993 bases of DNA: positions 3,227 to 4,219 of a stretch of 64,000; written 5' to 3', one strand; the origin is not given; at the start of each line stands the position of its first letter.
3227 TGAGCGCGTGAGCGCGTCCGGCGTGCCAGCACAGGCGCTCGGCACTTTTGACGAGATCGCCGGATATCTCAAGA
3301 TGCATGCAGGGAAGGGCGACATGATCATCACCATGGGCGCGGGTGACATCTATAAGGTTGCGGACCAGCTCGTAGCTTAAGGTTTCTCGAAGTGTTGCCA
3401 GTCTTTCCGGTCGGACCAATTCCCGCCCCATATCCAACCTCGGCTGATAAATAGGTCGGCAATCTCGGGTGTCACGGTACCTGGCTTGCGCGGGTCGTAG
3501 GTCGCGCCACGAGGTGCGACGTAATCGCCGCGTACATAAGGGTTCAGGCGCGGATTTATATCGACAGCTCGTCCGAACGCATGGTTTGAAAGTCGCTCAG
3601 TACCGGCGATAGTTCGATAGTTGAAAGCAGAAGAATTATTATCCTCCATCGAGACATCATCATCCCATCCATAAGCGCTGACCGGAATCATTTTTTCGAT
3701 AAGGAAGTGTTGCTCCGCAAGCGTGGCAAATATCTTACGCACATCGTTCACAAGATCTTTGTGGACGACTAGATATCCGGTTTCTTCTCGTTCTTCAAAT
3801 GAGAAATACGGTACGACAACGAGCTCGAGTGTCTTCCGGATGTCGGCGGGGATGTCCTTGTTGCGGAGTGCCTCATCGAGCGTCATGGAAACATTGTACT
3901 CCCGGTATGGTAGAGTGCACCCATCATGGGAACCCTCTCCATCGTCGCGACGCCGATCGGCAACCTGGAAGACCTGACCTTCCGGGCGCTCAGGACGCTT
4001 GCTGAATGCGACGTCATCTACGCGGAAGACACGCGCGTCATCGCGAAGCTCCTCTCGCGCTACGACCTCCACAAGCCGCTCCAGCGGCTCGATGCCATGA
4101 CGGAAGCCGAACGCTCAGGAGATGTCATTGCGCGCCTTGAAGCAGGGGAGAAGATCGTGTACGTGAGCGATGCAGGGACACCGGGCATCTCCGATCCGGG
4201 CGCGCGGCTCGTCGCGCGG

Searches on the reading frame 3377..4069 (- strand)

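Call 5: search_protein_families(library=pfam, proteins=[window:3377-4069:-])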
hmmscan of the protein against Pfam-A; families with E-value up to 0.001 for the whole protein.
window:3377-4069:- (230 aa): 1 family
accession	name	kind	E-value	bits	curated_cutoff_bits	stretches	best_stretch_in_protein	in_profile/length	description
PF13539.11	Peptidase_M15_4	-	1.8e-20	73.7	25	1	155-229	1-70/70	D-alanyl-D-alanine carboxypeptidase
